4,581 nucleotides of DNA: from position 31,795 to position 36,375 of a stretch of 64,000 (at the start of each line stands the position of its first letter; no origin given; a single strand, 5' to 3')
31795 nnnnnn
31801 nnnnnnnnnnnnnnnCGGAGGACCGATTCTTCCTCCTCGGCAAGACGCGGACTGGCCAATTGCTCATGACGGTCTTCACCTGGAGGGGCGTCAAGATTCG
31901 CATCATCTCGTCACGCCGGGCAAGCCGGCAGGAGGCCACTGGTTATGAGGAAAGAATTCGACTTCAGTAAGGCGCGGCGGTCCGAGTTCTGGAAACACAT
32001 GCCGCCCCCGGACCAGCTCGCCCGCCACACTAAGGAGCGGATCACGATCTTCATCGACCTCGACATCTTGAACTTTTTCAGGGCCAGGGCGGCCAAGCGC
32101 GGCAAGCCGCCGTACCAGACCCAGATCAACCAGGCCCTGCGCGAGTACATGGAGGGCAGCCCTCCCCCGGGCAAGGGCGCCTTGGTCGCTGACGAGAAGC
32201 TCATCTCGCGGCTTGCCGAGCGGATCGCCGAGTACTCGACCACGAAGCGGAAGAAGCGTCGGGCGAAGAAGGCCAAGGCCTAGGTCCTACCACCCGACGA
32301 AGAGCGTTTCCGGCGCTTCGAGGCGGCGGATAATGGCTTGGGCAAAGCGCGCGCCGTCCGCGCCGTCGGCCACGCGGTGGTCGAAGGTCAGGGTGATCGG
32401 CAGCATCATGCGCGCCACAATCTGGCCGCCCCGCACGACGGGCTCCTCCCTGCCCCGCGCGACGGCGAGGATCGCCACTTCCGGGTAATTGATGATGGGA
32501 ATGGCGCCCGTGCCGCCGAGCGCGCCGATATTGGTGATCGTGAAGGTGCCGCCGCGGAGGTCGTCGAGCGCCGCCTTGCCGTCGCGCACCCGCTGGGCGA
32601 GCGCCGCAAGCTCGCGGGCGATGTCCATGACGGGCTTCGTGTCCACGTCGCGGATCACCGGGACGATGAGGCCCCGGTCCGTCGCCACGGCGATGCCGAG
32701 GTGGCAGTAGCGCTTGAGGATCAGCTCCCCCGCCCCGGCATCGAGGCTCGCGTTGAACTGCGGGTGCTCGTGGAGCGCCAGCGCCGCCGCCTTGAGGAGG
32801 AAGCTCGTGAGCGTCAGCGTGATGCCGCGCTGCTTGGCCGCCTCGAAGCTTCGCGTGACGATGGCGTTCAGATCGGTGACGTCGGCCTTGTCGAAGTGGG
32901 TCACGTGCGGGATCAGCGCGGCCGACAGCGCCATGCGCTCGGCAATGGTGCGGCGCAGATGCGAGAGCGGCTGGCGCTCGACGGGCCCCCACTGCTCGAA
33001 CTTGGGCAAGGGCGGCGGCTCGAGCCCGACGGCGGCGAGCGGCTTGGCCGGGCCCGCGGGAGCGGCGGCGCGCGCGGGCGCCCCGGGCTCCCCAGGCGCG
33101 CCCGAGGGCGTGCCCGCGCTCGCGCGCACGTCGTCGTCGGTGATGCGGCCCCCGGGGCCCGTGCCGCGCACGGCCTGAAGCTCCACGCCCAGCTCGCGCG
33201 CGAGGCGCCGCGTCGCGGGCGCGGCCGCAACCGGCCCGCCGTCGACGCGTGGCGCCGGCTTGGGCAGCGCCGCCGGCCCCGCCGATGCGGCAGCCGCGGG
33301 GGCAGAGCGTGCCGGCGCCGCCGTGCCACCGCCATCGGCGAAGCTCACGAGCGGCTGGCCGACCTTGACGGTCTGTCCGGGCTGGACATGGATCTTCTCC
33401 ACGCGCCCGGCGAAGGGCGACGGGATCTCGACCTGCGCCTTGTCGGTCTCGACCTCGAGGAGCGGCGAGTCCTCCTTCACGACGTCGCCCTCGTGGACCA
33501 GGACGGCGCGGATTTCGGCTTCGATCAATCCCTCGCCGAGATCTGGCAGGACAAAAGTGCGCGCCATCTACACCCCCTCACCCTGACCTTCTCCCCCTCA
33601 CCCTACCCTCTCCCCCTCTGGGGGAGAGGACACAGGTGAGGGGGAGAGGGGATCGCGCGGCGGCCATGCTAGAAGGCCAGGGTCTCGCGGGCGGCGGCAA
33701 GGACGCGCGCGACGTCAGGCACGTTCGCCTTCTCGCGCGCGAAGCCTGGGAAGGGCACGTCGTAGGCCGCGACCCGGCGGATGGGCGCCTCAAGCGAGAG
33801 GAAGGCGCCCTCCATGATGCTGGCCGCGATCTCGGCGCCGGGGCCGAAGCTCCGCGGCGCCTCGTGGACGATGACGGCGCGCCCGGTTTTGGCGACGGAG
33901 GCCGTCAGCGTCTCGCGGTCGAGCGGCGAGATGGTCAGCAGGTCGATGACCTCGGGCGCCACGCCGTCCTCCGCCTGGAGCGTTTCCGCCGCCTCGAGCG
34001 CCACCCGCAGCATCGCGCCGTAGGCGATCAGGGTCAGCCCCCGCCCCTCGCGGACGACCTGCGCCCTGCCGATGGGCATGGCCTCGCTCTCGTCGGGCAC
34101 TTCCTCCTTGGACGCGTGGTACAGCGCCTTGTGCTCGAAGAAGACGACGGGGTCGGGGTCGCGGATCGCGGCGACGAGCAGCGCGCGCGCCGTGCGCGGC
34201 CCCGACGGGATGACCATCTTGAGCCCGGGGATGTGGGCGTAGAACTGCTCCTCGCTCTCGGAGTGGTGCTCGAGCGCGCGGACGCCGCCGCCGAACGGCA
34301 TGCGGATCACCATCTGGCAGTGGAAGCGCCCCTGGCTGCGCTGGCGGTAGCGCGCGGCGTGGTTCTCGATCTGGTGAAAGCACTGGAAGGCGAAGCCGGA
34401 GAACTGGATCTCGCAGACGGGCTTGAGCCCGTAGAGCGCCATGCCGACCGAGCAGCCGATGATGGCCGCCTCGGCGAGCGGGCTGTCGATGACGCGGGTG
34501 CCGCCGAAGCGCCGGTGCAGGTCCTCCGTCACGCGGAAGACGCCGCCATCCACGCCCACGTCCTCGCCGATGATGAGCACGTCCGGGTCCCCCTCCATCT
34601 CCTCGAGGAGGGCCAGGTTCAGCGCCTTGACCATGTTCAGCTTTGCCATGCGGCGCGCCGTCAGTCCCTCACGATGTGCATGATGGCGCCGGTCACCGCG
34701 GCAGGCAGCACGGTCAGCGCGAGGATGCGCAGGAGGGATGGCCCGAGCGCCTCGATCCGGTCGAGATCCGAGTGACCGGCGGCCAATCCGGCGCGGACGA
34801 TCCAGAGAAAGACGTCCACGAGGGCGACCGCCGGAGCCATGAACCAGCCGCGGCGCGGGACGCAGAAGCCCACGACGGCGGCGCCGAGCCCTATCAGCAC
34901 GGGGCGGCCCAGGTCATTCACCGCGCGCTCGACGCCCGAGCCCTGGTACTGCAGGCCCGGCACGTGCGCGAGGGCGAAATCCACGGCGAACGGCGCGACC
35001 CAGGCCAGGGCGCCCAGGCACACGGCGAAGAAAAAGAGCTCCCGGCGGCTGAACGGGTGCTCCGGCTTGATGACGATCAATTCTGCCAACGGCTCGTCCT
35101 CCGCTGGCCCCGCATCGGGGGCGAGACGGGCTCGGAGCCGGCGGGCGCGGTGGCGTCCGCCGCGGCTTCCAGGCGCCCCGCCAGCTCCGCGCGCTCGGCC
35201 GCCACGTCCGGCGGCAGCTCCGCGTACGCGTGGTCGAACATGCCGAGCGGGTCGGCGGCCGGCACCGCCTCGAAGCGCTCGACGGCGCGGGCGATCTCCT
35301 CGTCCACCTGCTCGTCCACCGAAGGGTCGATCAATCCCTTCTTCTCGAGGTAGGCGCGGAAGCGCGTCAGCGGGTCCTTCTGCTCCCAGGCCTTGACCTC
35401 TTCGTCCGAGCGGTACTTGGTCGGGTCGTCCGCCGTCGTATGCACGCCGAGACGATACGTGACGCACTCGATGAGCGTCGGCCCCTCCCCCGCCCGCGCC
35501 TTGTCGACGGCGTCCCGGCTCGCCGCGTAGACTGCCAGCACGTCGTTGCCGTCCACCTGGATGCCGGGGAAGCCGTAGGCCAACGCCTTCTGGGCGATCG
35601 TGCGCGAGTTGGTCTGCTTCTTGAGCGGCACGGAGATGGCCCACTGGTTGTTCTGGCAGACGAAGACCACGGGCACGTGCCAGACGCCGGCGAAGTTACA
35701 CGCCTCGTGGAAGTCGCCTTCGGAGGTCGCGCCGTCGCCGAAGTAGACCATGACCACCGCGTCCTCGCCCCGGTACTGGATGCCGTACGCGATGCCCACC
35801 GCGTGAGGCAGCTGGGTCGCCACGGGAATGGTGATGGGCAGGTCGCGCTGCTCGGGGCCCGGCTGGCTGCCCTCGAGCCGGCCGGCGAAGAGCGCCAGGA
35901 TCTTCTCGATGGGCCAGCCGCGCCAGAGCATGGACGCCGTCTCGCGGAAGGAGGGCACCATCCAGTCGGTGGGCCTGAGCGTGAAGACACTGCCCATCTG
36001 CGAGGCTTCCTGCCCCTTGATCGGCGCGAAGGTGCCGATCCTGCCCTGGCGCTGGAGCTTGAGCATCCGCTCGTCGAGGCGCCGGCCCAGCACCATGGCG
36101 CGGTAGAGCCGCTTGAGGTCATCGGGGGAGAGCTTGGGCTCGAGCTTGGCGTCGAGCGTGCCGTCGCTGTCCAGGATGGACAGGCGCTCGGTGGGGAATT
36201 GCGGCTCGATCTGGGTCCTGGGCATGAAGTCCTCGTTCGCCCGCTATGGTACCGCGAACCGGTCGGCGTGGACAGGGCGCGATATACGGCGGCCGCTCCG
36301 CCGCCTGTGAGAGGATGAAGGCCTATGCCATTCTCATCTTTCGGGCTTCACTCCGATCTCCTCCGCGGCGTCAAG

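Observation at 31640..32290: Second BrnT/BrnA module inserted antisense inside the 2-oxoacid dehydrogenase operon, with a frameshifted toxin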

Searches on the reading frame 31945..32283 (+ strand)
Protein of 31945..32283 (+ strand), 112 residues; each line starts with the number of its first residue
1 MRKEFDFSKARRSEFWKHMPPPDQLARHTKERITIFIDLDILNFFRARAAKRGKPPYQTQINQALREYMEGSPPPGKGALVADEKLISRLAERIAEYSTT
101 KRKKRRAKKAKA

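Call 3: search_protein_families(library=pfam, proteins=[window:31945-32283:+], max_evalue=1)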
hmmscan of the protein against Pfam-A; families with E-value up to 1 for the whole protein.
window:31945-32283:+ (112 aa): 2 families
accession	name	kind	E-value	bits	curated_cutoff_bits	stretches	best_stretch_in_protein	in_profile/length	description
PF14384.12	BrnA_antitoxin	-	2.1e-12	47.7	26.1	1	6-69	10-68/68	BrnA antitoxin of type II toxin-antitoxin system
PF12441.14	CopG_antitoxin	-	0.02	16.1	28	1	13-67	22-78/79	CopG antitoxin of type II toxin-antitoxin system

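Call 10: find_encoding_contigs(protein=window:31945-32283:+, flank=6000, max_places=10)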
Protein window:31945-32283:+ (112 aa): 1 contig read that carries it; 1 place shown.
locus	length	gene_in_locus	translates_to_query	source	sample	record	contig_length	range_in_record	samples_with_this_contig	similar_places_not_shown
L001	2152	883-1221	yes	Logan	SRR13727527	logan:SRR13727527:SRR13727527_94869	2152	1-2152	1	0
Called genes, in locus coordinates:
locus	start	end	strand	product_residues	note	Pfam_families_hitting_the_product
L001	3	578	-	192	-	?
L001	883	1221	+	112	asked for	PF14384:BrnA_antitoxin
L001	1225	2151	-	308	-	?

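Call 19: find_related_loci(query=window:31945-32283:+, collection=genome_contigs, flank=4000)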
Query window:31945-32283:+ (112 aa) in genome_contigs; peptide patterns used: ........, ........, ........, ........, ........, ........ (x = any residue, [..] = any of these).
352 stretches matched a pattern; 93 encode a relative of the query (tblastn E <= 1e-3); the best 80 are kept; 80 distinct loci.
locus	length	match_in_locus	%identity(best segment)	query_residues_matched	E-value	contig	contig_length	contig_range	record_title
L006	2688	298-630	80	1-112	5e-57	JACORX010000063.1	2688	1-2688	MAG: Candidatus Rokuibacteriota bacterium isolate NC_groundwater_3_Ag_B-0.1um_69_29 B2_S2_coassemblyk141_448057, whole g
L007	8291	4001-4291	82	1-98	4e-50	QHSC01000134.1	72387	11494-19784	MAG: Candidatus Rokuibacteriota bacterium isolate AR4 14_1009_09_40cm_scaffold_691_curated, whole genome shotgun sequenc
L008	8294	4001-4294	80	1-99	6e-50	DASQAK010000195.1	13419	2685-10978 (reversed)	MAG TPA_asm: Candidatus Methylomirabilota bacterium isolate SMAG_U11643 k141_792105, whole genome shotgun sequence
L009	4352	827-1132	57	1-104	1e-32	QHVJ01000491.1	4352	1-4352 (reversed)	MAG: Acidobacteria bacterium isolate AA35 14_1009_16_40cm_scaffold_123818_curated, whole genome shotgun sequence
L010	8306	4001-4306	57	1-104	1e-32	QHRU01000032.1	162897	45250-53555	MAG: Candidatus Rokuibacteriota bacterium isolate AR7 14_0929_02_30cm_scaffold_6_curated, whole genome shotgun sequence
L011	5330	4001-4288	44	1-95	6e-16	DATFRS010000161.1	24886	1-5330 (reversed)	MAG TPA_asm: Rhodanobacteraceae bacterium isolate SMAG_U9364 k141_2720245, whole genome shotgun sequence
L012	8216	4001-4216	44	27-94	1e-15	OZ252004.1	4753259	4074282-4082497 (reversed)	MAG: Pyrinomonadaceae bacterium isolate 55cb242d-0e91-4f47-a3c8-a26a29971085 genome assembly, chromosome: 1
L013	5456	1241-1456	40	27-94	2e-15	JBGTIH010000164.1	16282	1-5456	MAG: Pyrinomonadaceae bacterium isolate JTS-RE26 k141_2492109, whole genome shotgun sequence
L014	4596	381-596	40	27-94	4e-15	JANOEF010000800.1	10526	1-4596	MAG: Acidobacteriota bacterium isolate SOY_65_metabat_394 SOY_65_k141_727513, whole genome shotgun sequence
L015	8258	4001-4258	41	30-106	8e-15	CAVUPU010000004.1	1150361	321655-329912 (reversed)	MAG: uncultured Acidobacteriota bacterium isolate MFD06229.bin.2.137 genome assembly, contig: contig_2834, whole genome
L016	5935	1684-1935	42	22-99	8e-15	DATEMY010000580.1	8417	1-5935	MAG TPA_asm: Blastocatellia bacterium isolate SMAG_U8955 k141_776061, whole genome shotgun sequence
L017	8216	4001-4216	40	27-94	7e-15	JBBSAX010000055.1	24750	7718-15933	MAG: Pyrinomonadales bacterium isolate La6_metabat2.050 La6_metabat2.050_K_3174029_L_24750_cov_27.0000, whole genome sho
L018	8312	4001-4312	40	1-98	2e-14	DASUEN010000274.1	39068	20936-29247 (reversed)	MAG TPA_asm: Thermoanaerobaculia bacterium isolate SMAG_U1354 k141_1570831, whole genome shotgun sequence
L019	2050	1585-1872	39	1-96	8e-14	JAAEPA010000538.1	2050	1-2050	MAG: Gammaproteobacteria bacterium isolate Cca_21 CcaG_CONTIG2263043, whole genome shotgun sequence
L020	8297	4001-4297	37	1-95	2e-13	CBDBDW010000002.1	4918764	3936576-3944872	MAG: Gammaproteobacteria bacterium isolate 554e3a7e-5989-4f2a-9094-f6ca052332fc genome assembly, contig: contig_2, whole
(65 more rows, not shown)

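Call 23: find_related_loci(query=A4, collection=metagenome_contigs, flank=2500)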
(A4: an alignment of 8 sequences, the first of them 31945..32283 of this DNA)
Query A4 (112 aa) in metagenome_contigs; peptide patterns used: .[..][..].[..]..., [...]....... (x = any residue, [..] = any of these).
600 stretches matched a pattern (row limit reached: there are more); 365 encode a relative of the query (tblastn E <= 1e-3); the best 80 are kept; 80 distinct loci.
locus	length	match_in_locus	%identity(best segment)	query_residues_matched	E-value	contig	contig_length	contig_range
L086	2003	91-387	88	1-99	2e-57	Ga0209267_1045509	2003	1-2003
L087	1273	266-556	90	1-98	2e-59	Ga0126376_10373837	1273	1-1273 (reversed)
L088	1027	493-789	76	1-100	2e-51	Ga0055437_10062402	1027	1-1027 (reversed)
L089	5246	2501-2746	52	28-110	8e-22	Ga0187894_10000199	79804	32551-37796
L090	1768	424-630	48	28-96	1e-18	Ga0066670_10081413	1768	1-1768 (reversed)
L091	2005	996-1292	42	22-110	1e-17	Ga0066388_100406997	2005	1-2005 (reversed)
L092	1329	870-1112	41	17-96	2e-17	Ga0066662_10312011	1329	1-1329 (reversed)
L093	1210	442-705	42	10-96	5e-17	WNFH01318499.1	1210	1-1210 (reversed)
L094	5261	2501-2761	45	9-94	1e-16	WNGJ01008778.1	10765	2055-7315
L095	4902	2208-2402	51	1-75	2e-15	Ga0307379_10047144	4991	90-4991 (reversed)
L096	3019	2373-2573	45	1-75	9e-15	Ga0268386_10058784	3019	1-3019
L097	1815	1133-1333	47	1-75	1e-14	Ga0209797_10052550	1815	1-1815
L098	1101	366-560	47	1-75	2e-14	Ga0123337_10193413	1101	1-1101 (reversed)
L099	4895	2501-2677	46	1-69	2e-14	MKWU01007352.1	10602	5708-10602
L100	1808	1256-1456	45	1-73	3e-14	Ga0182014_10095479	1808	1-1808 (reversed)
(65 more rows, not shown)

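Call 52: search_solved_structures(query=window:31945-32283:+, max_evalue=1, show_alignments=2)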
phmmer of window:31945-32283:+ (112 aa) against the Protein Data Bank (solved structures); distinct sequences matched with E-value up to 1: 1.
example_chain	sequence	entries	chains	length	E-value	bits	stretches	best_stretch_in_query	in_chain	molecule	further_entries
5x3t_A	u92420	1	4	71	0.17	15.4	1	32-94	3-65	Antitoxin VapB26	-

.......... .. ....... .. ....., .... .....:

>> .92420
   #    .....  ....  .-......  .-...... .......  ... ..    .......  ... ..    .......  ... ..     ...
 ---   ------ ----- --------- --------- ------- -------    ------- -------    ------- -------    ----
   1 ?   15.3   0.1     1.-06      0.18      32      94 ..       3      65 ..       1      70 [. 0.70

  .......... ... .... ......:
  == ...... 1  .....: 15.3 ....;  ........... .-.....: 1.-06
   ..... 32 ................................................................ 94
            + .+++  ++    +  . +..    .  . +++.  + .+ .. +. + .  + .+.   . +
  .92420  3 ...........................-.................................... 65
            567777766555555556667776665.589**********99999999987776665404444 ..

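Call 62: search_protein_families(library=ncbifam, proteins=[window:31945-32283:+], max_evalue=0.001)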
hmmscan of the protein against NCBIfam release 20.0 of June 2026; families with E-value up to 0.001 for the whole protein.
window:31945-32283:+ (112 aa): 0 families

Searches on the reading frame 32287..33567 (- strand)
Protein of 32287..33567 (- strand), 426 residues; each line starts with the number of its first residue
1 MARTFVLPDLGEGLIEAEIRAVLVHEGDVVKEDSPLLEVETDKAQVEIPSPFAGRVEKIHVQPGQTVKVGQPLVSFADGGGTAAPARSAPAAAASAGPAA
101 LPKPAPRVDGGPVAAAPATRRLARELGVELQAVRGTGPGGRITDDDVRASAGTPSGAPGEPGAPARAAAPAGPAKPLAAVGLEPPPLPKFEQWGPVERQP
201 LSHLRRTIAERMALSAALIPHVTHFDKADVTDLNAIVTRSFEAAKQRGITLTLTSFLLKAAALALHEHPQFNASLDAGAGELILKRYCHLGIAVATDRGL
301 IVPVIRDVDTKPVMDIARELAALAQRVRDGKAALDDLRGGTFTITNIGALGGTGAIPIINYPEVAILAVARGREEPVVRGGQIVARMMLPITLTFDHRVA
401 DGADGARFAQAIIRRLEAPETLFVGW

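Call 3: search_protein_families(library=pfam, proteins=[window:32287-33567:-], max_evalue=1)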
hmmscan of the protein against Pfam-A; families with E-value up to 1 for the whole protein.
window:32287-33567:- (426 aa): 8 families
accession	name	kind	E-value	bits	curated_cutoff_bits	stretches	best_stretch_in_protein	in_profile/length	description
PF00198.28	2-oxoacid_dh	-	2.4e-82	276.3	23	1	196-423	4-231/232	2-oxoacid dehydrogenases acyltransferase (catalytic domain)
PF00364.28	Biotin_lipoyl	-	1.1e-21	76.9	22.1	1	4-75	2-72/73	Biotin-requiring enzyme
PF02817.22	E3_binding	-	2e-14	53.9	23.7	1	113-148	1-36/36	e3 binding domain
PF13533.13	Biotin_lipoyl_2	-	6.3e-11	42.3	29.8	2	46-74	1-29/32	Biotin-lipoyl like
PF13437.12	HlyD_3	-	0.0002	22.5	22.2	1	48-80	2-34/106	HlyD family secretion protein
PF16576.10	HlyD_D23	-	0.0047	16.7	30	1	44-75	18-50/214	Barrel-sandwich domain of CusB or HlyD membrane-fusion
PF05896.17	NQRA_N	-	0.019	15.6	25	1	21-60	41-79/94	NqrA N-terminal barrel-sandwich hybrid domain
PF00358.26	PTS_EIIA_1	-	0.064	13.4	27.2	0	56-76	83-103/127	phosphoenolpyruvate-dependent sugar phosphotransferase system, EIIA 1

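Call 62: search_protein_families(library=ncbifam, proteins=[window:32287-33567:-], max_evalue=0.001)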
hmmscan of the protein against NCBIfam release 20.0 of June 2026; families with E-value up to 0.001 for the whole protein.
window:32287-33567:- (426 aa): 24 families
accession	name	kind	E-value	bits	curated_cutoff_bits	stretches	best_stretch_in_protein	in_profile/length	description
TIGR01348.1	PDHac_trf_long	equivalog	1.2e-119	400.5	552.1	1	7-422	160-585/587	dihydrolipoyllysine-residue acetyltransferase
NF008814.0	PRK11854.1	equivalog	3.3e-113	379.3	722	1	6-422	211-635/637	pyruvate dehydrogenase complex dihydrolipoyllysine-residue acetyltransferase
NF004309.0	PRK05704.1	equivalog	6.7e-87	292.5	449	1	6-424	6-406/408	2-oxoglutarate dehydrogenase complex dihydrolipoyllysine-residue succinyltransferase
TIGR01347.1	sucB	equivalog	2.6e-78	264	378.65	1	7-423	5-401/404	dihydrolipoyllysine-residue succinyltransferase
TIGR02927.1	SucB_Actino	equivalog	1.4e-76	258.5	423.45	2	90-418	242-570/579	2-oxoglutarate dehydrogenase, E2 component, dihydrolipoamide succinyltransferase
TIGR01349.1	PDHac_trf_mito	equivalog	7.3e-63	213.2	445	2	84-423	111-436/437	pyruvate dehydrogenase complex dihydrolipoamide acetyltransferase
NF008815.0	PRK11857.1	equivalog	3.1e-54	184.5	378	1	114-423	5-306/308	dihydrolipoamide acetyltransferase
NF011416.0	PRK14843.1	equivalog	2.3e-47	161.6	429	2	191-423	113-346/347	dihydrolipoamide acetyltransferase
NF011457.0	PRK14875.1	equivalog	5.7e-17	61.7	307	1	2-149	3-124/372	acetoin dehydrogenase dihydrolipoyllysine-residue acetyltransferase subunit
NF008907.0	PRK12270.1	equivalog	1.6e-15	56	878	1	193-418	125-363/1241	multifunctional oxoglutarate decarboxylase/oxoglutarate dehydrogenase thiamine pyrophosphate-binding subunit/dihydrolipoyllysine-residue suc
NF005117.0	PRK06549.1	equivalog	8.8e-10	39.3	159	1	19-75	72-128/130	acetyl-CoA carboxylase biotin carboxyl carrier protein subunit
NF004173.0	PRK05641.1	equivalog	3e-09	37.6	199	1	19-75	95-151/153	putative acetyl-CoA carboxylase biotin carboxyl carrier protein subunit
NF008854.0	PRK11892.1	equivalog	1.3e-07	30.6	454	1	2-100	2-101/464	pyruvate dehydrogenase complex E1 component subunit beta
NF006761.0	PRK09282.1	domain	7.6e-07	28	402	1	18-75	531-588/591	pyruvate carboxylase subunit B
TIGR02712.1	urea_carbox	equivalog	7.7e-07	27.2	1303.85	1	17-75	1141-1199/1201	urea carboxylase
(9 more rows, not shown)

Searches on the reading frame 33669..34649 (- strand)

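Call 3: search_protein_families(library=pfam, proteins=[window:33669-34649:-], max_evalue=1)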
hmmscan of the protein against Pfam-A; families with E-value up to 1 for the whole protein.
window:33669-34649:- (326 aa): 3 families
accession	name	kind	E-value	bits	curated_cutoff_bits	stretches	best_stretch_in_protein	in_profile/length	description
PF02779.29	Transket_pyr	-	4.6e-41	140.8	27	1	3-177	2-172/174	Transketolase, pyrimidine binding domain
PF02780.25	Transketolase_C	-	2.1e-35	121.8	25.9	1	194-315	1-123/124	Transketolase, C-terminal domain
PF22613.1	Transketolase_C_1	-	0.007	17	27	1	203-246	12-54/113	Transketolase-like TK C-terminal domain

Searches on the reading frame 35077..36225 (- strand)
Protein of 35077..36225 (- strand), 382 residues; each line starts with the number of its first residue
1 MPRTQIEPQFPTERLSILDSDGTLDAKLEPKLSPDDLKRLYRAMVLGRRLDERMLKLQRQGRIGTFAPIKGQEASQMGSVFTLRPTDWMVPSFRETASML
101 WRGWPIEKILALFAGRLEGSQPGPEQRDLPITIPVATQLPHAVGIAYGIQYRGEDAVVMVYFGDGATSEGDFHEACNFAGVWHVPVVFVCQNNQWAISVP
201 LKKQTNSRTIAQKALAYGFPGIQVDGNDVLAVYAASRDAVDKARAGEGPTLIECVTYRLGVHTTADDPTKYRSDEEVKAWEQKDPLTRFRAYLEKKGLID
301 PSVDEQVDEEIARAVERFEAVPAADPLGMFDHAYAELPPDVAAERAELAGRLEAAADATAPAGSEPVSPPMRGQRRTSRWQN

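Call 51: search_protein_families(library=pfam, proteins=[window:35077-36225:-], max_evalue=0.001)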
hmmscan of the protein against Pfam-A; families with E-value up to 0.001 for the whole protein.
window:35077-36225:- (382 aa): 4 families
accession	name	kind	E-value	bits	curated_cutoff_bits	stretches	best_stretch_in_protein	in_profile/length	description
PF00676.26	E1_dh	-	8.4e-90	301.2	22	1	41-316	1-285/300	Dehydrogenase E1 component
PF00456.26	Transketolase_N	-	3.8e-06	26.6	22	1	155-256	144-243/334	Transketolase, thiamine diphosphate binding domain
PF02775.26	TPP_enzyme_C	-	0.00011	22.5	21.9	1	141-254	32-151/151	Thiamine pyrophosphate enzyme, C-terminal TPP binding domain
PF13292.11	DXP_synthase_N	-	0.00024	20.9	21.2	1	136-199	114-177/274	1-deoxy-D-xylulose-5-phosphate synthase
